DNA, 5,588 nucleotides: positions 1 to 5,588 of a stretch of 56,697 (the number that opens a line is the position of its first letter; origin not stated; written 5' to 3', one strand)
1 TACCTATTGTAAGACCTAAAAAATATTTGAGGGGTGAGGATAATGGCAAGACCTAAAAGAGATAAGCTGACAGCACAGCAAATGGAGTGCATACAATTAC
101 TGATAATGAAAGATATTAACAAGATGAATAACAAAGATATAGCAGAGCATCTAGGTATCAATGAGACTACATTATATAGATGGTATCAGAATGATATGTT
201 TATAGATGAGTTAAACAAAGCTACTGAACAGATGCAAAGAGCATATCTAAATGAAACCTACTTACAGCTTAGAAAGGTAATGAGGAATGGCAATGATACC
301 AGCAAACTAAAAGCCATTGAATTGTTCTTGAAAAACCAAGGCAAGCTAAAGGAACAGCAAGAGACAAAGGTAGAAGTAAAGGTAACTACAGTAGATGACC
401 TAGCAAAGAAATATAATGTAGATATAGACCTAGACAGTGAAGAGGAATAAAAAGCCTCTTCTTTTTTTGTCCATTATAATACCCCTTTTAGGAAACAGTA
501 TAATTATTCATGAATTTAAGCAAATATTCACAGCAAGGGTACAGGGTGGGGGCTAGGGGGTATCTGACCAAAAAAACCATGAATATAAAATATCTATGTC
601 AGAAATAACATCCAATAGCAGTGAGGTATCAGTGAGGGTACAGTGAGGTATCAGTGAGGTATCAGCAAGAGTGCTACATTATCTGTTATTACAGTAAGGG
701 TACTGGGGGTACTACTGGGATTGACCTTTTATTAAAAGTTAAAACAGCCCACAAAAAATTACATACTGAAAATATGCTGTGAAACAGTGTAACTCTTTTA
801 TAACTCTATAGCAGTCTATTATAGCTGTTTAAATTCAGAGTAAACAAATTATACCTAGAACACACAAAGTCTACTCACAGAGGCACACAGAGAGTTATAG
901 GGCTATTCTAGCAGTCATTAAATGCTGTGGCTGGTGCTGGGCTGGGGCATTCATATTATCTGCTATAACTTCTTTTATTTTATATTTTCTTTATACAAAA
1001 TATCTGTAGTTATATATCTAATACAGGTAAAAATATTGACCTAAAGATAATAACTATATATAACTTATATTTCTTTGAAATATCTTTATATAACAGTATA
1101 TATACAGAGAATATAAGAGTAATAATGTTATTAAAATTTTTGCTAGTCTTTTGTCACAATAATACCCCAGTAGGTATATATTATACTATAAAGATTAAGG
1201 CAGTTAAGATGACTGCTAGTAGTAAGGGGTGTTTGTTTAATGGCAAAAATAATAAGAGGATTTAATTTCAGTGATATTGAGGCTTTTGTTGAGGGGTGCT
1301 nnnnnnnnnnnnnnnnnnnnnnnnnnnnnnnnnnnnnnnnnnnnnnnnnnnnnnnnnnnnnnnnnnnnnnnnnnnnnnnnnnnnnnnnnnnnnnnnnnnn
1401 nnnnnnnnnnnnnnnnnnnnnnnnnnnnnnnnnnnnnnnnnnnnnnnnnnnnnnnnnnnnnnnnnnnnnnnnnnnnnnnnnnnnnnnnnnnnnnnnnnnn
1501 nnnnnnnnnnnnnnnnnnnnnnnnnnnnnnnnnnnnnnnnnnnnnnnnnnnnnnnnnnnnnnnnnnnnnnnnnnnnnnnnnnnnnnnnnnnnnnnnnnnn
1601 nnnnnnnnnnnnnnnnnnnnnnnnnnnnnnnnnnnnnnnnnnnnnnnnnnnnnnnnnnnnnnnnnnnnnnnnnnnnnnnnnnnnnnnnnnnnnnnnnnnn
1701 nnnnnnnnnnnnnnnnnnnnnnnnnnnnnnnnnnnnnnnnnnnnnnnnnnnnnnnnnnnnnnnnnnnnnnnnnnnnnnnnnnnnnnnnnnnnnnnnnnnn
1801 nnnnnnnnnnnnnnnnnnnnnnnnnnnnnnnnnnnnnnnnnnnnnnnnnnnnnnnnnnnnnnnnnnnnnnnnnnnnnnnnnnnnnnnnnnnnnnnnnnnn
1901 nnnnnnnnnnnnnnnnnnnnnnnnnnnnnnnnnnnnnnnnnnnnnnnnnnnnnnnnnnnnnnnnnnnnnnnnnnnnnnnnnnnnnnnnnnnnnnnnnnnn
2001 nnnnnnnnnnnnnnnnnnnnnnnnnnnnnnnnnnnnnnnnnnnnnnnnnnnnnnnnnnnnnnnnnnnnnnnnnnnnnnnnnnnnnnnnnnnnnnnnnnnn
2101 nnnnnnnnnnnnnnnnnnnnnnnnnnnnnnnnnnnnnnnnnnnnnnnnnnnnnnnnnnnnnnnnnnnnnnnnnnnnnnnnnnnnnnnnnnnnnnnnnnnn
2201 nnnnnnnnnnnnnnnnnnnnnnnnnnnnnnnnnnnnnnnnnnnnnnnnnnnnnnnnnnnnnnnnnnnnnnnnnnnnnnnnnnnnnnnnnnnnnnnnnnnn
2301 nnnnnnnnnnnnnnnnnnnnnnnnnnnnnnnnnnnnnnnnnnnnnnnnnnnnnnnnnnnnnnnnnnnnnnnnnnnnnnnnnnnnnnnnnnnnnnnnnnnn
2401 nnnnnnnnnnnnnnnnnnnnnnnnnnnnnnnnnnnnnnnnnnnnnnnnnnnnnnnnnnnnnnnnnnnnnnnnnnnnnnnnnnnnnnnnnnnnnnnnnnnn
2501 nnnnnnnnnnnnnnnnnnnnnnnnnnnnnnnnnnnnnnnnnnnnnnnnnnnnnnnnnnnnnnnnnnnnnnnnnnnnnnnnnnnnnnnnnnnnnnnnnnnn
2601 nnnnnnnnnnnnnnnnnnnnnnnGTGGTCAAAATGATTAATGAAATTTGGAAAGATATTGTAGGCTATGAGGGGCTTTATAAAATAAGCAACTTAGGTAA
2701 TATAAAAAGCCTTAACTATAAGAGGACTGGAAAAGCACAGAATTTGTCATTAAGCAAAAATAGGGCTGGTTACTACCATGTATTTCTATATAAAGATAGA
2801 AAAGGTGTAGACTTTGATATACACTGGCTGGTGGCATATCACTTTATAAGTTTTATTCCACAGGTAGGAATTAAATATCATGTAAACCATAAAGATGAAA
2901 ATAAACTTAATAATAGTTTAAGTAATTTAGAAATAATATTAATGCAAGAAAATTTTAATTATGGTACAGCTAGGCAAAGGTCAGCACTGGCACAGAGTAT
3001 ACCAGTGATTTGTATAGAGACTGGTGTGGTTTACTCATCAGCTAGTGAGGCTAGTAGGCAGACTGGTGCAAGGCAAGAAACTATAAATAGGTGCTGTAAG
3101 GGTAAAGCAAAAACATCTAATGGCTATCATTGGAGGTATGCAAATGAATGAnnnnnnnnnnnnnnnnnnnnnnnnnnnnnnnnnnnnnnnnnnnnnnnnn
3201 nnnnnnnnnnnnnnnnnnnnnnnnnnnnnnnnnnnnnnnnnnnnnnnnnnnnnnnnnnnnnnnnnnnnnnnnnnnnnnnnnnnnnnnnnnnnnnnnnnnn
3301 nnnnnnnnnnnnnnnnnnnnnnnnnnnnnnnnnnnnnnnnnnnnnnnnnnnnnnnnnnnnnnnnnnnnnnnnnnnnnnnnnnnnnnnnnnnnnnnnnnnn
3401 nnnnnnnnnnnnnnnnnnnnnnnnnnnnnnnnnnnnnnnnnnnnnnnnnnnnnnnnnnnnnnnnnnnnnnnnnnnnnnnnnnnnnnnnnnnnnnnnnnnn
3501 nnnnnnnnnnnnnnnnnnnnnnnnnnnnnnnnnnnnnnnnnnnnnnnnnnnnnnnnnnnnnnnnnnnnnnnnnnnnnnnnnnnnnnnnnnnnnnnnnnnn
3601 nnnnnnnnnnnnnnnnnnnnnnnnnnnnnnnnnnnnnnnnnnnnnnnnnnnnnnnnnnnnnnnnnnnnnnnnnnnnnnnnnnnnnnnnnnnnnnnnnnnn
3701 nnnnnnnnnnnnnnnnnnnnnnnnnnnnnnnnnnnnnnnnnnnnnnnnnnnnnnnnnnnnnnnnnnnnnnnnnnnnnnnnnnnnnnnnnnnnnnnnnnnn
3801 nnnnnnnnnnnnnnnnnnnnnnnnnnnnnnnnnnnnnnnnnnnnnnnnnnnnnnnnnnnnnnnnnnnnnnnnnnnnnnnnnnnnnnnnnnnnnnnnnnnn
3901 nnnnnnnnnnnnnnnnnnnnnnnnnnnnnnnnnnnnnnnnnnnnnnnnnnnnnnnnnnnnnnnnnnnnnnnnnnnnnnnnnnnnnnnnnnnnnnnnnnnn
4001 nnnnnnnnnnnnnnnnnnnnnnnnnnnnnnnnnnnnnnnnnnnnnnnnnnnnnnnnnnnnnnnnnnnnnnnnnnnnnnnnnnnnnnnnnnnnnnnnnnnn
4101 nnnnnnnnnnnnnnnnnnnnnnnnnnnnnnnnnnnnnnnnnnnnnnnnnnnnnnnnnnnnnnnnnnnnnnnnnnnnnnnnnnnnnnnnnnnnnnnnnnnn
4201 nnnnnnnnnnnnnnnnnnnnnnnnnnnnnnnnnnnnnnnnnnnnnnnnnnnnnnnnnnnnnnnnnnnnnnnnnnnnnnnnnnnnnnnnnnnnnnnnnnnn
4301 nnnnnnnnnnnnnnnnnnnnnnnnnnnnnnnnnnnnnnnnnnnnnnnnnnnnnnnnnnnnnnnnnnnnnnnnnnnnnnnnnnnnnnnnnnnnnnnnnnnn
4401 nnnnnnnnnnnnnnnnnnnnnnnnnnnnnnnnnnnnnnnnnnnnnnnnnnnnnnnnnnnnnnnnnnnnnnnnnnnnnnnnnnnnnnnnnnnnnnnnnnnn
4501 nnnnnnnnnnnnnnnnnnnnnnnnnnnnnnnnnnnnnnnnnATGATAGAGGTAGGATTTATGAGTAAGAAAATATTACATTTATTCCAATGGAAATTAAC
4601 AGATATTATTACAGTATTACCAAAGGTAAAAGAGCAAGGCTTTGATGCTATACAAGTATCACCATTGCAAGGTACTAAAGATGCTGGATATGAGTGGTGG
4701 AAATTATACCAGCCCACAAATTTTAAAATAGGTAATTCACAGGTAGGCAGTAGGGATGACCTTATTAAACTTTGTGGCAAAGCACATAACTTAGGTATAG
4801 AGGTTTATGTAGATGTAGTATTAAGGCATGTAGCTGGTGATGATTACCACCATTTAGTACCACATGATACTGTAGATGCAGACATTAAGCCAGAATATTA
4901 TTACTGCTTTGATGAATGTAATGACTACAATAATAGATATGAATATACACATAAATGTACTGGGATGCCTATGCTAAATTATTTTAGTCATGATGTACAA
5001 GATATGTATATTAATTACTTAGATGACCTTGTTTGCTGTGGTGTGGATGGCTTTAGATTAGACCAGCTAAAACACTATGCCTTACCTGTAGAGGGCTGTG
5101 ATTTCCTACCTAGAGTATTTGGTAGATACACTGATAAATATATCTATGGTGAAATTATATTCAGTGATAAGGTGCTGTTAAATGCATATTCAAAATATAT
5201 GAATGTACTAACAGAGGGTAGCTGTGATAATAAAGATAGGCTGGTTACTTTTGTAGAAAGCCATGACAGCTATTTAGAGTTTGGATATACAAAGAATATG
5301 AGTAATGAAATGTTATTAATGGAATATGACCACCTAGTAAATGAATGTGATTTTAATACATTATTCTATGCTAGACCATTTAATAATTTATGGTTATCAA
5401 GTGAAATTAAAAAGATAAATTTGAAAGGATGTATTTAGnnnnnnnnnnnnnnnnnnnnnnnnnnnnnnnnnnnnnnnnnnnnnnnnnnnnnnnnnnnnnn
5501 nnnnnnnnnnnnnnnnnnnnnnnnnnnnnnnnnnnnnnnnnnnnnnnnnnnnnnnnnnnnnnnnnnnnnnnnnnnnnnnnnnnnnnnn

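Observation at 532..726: Candidate pac/cos recognition region: G-rich boxes flanking four 11-bp tandem repeats just downstream of terS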

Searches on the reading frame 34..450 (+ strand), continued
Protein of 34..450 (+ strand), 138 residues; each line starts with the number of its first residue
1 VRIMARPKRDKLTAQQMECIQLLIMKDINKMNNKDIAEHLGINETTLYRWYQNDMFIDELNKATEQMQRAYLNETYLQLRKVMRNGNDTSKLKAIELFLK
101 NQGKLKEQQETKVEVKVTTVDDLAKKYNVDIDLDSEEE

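Call 102: search_protein_families(library=pfam, proteins=[L023:1930-3873:+, L023:3990-4952:+, L023:7642-8751:+, L023:8764-9822:+, L023:9792-11696:+, L023:419-781:+], max_evalue=0.001)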
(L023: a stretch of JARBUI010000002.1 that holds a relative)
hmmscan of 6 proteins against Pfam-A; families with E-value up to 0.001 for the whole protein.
L023:1930-3873:+ (647 aa): 2 families
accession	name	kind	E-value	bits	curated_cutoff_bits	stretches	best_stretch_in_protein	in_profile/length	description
PF13589.12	HATPase_c_3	-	2.9e-20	73.1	25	1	23-134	4-110/137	Histidine kinase-, DNA gyrase B-, and HSP90-like ATPase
PF02518.31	HATPase_c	-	5.8e-05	23.9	26.4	1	21-83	5-65/111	Histidine kinase-, DNA gyrase B-, and HSP90-like ATPase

L023:3990-4952:+ (320 aa): 0 families

L023:7642-8751:+ (369 aa): 1 family
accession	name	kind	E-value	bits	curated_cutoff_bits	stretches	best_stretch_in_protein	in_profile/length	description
PF00145.23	DNA_methylase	-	7.3e-72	243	22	1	12-333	2-323/324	C-5 cytosine-specific DNA methylase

L023:8764-9822:+ (352 aa): 3 families
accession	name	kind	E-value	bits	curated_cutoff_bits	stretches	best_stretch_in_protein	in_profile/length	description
PF20731.2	RE_NgoFVII_C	-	1.5e-42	145.1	23.8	1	199-338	3-130/131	NgoFVII C-terminal B3-like DNA-binding domain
PF09565.16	RE_NgoFVII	-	1.2e-34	119.5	23.8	1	22-168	9-159/162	NgoFVII restriction endonuclease N-terminal PLD domain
PF13091.12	PLDc_2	-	0.00016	22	27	1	30-156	10-129/132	PLD-like domain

L023:9792-11696:+ (634 aa): 1 family
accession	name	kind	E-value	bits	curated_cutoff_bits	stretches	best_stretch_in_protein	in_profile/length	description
PF10593.14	Z1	-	5.6e-29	101.8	25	1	268-466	2-209/228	Z1 domain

L023:419-781:+ (120 aa): 0 families

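Call 103: fold_search(model_id=the predicted structure, library=pdb)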
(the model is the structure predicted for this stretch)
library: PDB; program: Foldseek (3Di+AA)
matches with E <= 10: 722; with E <= 0.001: 8
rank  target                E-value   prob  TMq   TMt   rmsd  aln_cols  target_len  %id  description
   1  2ao9_F                8.3e-05  1.00  0.48  0.60   8.2       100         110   26  Structural Genomics, The crystal structure of a Phage protein (phBC6A51) from Bacillus cereus ATCC 14579 (released 2005-09-27)
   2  2ao9_D                1.2e-04  1.00  0.49  0.61   8.4       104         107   25  Structural Genomics, The crystal structure of a Phage protein (phBC6A51) from Bacillus cereus ATCC 14579 (released 2005-09-27)
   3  2ao9_A                1.4e-04  1.00  0.49  0.57   8.5       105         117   25  Structural Genomics, The crystal structure of a Phage protein (phBC6A51) from Bacillus cereus ATCC 14579 (released 2005-09-27)
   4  2ao9_B                1.7e-04  1.00  0.48  0.57   8.4       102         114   25  Structural Genomics, The crystal structure of a Phage protein (phBC6A51) from Bacillus cereus ATCC 14579 (released 2005-09-27)
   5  2ao9_C                1.7e-04  1.00  0.49  0.57   8.4       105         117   25  Structural Genomics, The crystal structure of a Phage protein (phBC6A51) from Bacillus cereus ATCC 14579 (released 2005-09-27)
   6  2ao9_G                2.1e-04  1.00  0.48  0.62   8.4       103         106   24  Structural Genomics, The crystal structure of a Phage protein (phBC6A51) from Bacillus cereus ATCC 14579 (released 2005-09-27)
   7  2ao9_H                2.6e-04  1.00  0.48  0.57   8.7       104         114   24  Structural Genomics, The crystal structure of a Phage protein (phBC6A51) from Bacillus cereus ATCC 14579 (released 2005-09-27)
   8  2ao9_E                3.6e-04  1.00  0.49  0.58   8.0       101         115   26  Structural Genomics, The crystal structure of a Phage protein (phBC6A51) from Bacillus cereus ATCC 14579 (released 2005-09-27)
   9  2ao9_I                1.4e-03  1.00  0.44  0.58   8.2       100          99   26  Structural Genomics, The crystal structure of a Phage protein (phBC6A51) from Bacillus cereus ATCC 14579 (released 2005-09-27)
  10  2o7t                  1.2e-01  0.94  0.33  0.26   6.2        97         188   18  Crystal structure of a tetr family transcriptional regulator (ncgl1578, cgl1640) from corynebacterium glutamicum at 2.10 (released 2006-12-26)
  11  1s7o_B                3.0e-01  0.66  0.29  0.35   7.5        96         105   17  Crystal structure of putative DNA binding protein SP_1288 from Streptococcus pygenes (released 2004-06-29)
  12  7eqf_C                3.2e-01  0.60  0.26  0.23   9.0        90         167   21  Crystal Structure of a Transcription Factor in complex with Ligand (released 2022-04-27)
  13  4zmr_A                5.1e-01  0.87  0.30  0.21   6.1        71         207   21  Structural characterization of the full-length response regulator spr1814 in complex with a phosphate analogue reveals (released 2016-04-27)
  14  4ldz_A                5.1e-01  0.84  0.27  0.20   8.0        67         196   24  Crystal structure of the full-length response regulator DesR in the active state (released 2014-07-16)
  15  7ng0                  5.1e-01  0.33  0.24  0.18  13.3       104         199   19  Crystal structure of N- and C-terminally truncated Geobacillus thermoleovorans nucleoid occlusion protein Noc (released 2021-02-17)
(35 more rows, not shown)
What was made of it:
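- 34..450 (+): terS: small terminase subunit with an N-terminal helix-turn-helix. The probable true start is the ATG at 43, giving 135 aa. All nine 2AO9 chains are the top Foldseek hits, probability 1.00 (call 103).
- On Small terminase subunit, PF13022 / 2AO9-type (the protein next to the site): All nine chains of 2AO9 are the top Foldseek hits, probability 1.00, TM 0.57-0.62 on the target (call 103).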

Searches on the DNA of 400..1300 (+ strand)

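Call 10: search_dna_similar(query=window:440-1250:+, collection=phages, mode=distant, max_rows=30, max_evalue=0.01)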
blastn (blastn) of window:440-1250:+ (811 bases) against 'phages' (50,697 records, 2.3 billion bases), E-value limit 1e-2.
No match.

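Call 91: search_rna_families(source=window, start=400, end=1300, threshold=evalue, max_evalue=1)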
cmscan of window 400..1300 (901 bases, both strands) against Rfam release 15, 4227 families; matches with E-value up to 1: 0.
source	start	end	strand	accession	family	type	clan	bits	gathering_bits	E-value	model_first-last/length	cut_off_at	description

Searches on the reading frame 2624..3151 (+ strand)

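Call 11: search_protein_families(library=phrogs, proteins=[window:2624-3151:+], max_evalue=0.001)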
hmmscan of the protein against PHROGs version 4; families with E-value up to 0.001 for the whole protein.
window:2624-3151:+ (175 aa): 12 families
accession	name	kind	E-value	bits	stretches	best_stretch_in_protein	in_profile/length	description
phrog_59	-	DNA, RNA and nucleotide metabolism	1.5e-38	134.3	1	1-173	132-287/423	HNH endonuclease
phrog_959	-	DNA, RNA and nucleotide metabolism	1.8e-23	83.8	1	5-118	4-110/138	HNH endonuclease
phrog_1492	-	DNA, RNA and nucleotide metabolism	1.4e-20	74.9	1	3-103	41-148/414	HNH endonuclease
phrog_20162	-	DNA, RNA and nucleotide metabolism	1.8e-12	48.4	1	100-175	5-84/88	HNH endonuclease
phrog_314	-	DNA, RNA and nucleotide metabolism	1.4e-07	31.8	1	42-174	294-389/574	homing endonuclease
phrog_4538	-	unknown function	3.5e-07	30.5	1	123-172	397-446/447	-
phrog_14913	-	DNA, RNA and nucleotide metabolism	7.7e-06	27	1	44-162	19-131/149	HNH endonuclease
phrog_15471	-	DNA, RNA and nucleotide metabolism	7.7e-06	26.9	1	44-111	12-77/183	HNH endonuclease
phrog_99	-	DNA, RNA and nucleotide metabolism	1.9e-05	25.5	1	6-110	110-201/383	HNH endonuclease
phrog_7545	-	DNA, RNA and nucleotide metabolism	4.2e-05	24.8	1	39-109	57-128/160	HNH endonuclease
phrog_3855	-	DNA, RNA and nucleotide metabolism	0.00021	22.7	1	128-172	8-56/115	HTH DNA binding protein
phrog_37683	-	unknown function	0.00078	19.6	1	18-113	120-207/279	-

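Call 12: search_protein_families(library=pfam, proteins=[window:2624-3151:+], max_evalue=0.01)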
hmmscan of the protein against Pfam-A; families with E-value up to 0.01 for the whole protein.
window:2624-3151:+ (175 aa): 3 families
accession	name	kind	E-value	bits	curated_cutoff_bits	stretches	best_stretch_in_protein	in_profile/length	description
PF07463.16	NUMOD4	-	3.6e-13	49.9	23.4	1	7-56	1-49/49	NUMOD4 motif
PF13392.12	HNH_3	-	3.7e-05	23.7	24.8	1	84-110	18-44/46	HNH endonuclease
PF22083.2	I-HmuI_NUMOD-like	-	0.00018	21.4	27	1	137-169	12-44/46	DNA endonuclease I-HmuI-like, NUMOD-like domain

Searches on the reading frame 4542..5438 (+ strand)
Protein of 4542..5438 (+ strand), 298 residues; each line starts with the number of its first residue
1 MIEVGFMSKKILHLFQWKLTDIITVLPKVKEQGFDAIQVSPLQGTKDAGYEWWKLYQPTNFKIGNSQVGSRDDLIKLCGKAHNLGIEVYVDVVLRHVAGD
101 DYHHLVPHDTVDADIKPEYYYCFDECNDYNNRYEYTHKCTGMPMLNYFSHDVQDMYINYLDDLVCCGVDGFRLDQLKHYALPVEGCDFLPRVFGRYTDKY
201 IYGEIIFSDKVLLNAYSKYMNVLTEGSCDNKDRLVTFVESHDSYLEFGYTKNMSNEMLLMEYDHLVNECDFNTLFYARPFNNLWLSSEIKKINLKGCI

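Call 11: search_protein_families(library=phrogs, proteins=[window:4542-5438:+], max_evalue=0.001)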
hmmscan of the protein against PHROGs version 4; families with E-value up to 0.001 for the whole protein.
window:4542-5438:+ (298 aa): 0 families

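Call 12: search_protein_families(library=pfam, proteins=[window:4542-5438:+], max_evalue=0.01)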
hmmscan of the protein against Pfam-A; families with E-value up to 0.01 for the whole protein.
window:4542-5438:+ (298 aa): 1 family
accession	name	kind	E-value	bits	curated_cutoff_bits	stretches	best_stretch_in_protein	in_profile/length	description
PF00128.31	Alpha-amylase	-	2.1e-11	44.2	22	1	20-180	19-194/446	Alpha amylase, catalytic domain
